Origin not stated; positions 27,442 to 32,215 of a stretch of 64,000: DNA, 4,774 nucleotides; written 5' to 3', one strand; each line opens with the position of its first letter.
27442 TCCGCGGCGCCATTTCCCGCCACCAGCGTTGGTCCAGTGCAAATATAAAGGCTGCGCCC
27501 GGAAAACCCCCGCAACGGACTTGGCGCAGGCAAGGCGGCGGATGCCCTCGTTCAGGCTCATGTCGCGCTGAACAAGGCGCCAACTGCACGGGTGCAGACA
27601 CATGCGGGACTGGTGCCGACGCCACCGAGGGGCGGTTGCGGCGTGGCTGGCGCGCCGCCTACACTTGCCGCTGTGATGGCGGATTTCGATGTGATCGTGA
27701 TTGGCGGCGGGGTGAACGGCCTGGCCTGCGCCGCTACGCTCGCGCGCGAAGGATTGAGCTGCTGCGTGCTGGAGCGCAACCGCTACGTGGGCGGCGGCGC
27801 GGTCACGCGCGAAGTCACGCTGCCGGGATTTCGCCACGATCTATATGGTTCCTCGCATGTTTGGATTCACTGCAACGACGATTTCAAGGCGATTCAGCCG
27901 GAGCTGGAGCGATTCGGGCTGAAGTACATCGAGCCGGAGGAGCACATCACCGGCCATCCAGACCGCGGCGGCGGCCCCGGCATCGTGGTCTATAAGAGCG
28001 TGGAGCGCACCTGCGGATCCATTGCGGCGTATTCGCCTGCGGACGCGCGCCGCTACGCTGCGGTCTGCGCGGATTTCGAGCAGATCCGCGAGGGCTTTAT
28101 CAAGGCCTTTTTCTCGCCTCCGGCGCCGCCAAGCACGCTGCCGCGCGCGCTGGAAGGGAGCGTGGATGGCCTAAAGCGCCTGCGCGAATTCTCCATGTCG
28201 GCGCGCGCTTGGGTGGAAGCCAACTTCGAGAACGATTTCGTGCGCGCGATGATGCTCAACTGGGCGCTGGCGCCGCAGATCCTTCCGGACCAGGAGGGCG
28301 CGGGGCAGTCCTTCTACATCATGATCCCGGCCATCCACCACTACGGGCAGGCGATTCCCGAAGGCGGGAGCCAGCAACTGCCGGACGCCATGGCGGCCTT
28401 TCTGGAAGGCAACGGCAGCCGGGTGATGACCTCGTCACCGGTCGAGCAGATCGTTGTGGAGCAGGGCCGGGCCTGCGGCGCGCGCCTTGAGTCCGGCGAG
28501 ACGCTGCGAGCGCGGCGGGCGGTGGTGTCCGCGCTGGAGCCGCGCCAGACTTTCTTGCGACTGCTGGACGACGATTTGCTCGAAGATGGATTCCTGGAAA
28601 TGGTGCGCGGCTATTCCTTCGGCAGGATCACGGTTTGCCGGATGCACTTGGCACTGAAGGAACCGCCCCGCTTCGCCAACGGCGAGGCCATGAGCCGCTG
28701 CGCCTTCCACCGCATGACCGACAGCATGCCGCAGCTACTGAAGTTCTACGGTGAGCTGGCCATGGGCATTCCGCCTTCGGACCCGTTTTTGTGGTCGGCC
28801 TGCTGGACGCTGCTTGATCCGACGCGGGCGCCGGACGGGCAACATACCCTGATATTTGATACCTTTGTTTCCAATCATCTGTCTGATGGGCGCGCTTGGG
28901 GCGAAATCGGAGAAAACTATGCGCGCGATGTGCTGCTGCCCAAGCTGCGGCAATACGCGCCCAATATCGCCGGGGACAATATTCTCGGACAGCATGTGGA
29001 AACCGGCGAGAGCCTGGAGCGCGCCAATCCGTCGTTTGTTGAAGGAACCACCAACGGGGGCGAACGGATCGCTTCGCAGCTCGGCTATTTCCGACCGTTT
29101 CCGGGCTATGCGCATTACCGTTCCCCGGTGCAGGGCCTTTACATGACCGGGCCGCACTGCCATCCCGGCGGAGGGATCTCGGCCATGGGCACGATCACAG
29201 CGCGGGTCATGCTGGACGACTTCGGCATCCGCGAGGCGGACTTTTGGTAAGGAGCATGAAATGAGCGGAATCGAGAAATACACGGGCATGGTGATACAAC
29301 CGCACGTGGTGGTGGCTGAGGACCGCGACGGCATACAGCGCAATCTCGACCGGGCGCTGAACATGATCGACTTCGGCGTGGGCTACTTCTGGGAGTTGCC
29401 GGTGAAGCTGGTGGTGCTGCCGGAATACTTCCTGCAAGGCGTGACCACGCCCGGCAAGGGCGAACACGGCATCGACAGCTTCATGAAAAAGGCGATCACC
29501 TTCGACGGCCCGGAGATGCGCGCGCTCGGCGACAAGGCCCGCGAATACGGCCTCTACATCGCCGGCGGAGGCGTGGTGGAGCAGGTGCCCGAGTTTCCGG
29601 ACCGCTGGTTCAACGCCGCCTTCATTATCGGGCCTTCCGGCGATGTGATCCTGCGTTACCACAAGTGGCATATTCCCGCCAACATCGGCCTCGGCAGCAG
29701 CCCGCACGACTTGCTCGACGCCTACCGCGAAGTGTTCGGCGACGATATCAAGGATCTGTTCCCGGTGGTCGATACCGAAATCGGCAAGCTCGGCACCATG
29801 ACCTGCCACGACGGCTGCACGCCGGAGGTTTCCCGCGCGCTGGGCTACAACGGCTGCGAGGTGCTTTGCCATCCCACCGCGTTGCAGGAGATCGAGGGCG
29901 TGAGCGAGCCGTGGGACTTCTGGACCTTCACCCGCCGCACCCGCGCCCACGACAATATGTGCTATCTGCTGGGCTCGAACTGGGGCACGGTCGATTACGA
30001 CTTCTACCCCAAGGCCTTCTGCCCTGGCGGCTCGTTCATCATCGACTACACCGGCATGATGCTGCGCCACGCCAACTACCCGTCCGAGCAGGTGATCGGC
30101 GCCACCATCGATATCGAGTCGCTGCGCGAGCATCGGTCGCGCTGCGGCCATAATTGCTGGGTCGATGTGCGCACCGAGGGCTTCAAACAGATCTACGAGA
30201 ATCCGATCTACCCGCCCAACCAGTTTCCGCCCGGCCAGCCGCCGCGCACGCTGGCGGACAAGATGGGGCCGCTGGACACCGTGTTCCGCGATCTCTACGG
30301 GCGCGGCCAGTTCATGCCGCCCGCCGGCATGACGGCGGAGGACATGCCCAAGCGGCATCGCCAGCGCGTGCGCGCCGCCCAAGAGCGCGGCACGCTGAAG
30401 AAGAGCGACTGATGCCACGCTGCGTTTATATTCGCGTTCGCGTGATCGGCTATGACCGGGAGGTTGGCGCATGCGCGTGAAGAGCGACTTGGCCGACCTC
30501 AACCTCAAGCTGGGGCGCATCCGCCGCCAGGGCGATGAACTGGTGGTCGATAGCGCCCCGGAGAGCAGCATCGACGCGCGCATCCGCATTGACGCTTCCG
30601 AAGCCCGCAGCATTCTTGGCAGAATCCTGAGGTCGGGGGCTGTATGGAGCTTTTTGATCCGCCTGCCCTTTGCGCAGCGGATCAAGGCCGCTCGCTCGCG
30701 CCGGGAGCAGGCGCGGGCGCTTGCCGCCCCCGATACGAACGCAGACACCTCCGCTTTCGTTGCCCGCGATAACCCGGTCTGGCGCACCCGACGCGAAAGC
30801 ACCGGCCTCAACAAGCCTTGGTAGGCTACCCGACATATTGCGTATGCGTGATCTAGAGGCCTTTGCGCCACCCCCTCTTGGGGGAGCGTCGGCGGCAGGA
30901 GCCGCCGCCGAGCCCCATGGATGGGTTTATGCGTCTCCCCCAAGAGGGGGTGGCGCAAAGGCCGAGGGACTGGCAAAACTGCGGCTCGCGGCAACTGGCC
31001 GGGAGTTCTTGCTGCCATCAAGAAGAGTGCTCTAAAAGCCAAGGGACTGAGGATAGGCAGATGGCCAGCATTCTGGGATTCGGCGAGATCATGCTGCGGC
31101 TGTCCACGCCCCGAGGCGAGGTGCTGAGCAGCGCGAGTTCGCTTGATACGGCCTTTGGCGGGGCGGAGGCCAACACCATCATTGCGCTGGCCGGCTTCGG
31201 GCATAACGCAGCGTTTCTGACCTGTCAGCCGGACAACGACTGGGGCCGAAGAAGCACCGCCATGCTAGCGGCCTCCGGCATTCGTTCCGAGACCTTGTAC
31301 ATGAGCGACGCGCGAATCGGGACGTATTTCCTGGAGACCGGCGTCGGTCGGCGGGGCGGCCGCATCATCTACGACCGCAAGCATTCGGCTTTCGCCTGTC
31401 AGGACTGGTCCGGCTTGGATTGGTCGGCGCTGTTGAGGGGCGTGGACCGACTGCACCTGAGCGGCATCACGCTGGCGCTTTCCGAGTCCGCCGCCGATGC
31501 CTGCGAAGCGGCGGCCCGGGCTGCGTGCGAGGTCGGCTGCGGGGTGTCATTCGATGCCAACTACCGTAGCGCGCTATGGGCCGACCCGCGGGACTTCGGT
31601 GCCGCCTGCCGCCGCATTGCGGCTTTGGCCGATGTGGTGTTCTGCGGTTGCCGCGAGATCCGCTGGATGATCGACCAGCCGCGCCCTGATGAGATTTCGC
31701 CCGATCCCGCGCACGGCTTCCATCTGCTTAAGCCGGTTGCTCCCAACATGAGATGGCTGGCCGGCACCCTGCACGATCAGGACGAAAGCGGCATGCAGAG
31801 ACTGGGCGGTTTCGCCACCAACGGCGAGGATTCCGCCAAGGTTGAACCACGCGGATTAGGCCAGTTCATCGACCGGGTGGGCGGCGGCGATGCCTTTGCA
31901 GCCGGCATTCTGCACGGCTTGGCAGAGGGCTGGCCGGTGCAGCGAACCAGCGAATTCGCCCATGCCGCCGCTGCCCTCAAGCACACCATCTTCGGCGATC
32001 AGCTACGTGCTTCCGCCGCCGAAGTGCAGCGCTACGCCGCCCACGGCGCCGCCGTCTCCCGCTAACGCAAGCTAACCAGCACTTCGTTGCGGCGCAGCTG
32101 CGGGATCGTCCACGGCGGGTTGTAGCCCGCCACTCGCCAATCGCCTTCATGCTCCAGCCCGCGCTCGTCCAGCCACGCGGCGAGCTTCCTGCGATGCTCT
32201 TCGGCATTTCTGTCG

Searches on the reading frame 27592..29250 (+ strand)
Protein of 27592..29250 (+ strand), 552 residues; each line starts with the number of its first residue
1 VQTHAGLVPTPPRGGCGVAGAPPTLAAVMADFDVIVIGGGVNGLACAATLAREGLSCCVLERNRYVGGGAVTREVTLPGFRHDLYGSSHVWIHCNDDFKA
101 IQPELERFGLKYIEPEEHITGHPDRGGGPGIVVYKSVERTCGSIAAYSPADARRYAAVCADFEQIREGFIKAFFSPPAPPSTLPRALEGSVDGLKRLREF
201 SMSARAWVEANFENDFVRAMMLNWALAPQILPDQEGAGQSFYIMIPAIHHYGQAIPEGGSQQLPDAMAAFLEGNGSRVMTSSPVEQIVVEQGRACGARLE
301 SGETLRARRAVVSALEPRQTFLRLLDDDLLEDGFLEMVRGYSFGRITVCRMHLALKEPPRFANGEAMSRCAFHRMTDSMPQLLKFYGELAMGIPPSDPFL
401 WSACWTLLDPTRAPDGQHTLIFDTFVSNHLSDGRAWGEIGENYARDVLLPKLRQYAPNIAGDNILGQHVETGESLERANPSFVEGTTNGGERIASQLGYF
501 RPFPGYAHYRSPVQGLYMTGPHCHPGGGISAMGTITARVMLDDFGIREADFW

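Call 72: search_protein_families(library=pfam, proteins=[window:27592-29250:+], max_evalue=0.00001)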
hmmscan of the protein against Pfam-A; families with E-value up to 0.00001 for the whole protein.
window:27592-29250:+ (552 aa): 7 families
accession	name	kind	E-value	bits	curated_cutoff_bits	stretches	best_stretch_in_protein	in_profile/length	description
PF01593.30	Amino_oxidase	-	5.8e-13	49.4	19.8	1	43-457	3-366/443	Flavin containing amine oxidoreductase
PF01266.30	DAO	-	1.3e-12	48.4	27.9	1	33-71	1-39/353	FAD dependent oxidoreductase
PF13450.12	NAD_binding_8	-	8.4e-12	45.6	21.9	1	36-91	1-53/68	NAD(P)-binding Rossmann-like domain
PF00890.30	FAD_binding_2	-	4.4e-10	39.8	20.4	1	33-70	1-38/414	FAD binding domain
PF12831.13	FAD_oxidored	-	1.4e-07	31.6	27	1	33-73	1-41/416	FAD dependent oxidoreductase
PF01946.23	Thi4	-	9.1e-07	28.8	26.2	1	29-70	15-57/235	Thi4 family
PF03486.20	HI0933_like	-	7.4e-06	26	50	0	33-67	2-36/244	HI0933-like protein Rossmann domain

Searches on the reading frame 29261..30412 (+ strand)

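Call 72: search_protein_families(library=pfam, proteins=[window:29261-30412:+], max_evalue=0.00001)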
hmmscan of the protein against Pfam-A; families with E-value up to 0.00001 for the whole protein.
window:29261-30412:+ (383 aa): 1 family
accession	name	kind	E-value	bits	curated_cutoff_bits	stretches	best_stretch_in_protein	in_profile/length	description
PF00795.27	CN_hydrolase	-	9.1e-31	107.5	23.2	1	27-291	16-254/256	Carbon-nitrogen hydrolase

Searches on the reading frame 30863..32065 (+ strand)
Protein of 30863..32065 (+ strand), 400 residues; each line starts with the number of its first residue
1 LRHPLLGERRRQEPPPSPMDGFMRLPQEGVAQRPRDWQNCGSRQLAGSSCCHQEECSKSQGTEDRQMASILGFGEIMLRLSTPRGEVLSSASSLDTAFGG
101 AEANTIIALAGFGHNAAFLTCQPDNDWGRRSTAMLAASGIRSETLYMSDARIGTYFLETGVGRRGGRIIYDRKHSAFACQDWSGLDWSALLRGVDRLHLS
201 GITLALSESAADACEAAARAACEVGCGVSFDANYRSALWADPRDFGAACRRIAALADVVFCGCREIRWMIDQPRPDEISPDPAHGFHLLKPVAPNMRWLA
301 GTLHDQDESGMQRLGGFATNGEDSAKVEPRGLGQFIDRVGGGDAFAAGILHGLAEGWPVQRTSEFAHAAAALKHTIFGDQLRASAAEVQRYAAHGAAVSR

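Call 72: search_protein_families(library=pfam, proteins=[window:30863-32065:+], max_evalue=0.00001)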
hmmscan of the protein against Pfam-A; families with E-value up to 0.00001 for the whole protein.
window:30863-32065:+ (400 aa): 1 family
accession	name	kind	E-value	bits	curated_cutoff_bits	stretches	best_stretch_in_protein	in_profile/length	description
PF00294.29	PfkB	-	3.6e-31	109.1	25.8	1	68-379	2-295/302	pfkB family carbohydrate kinase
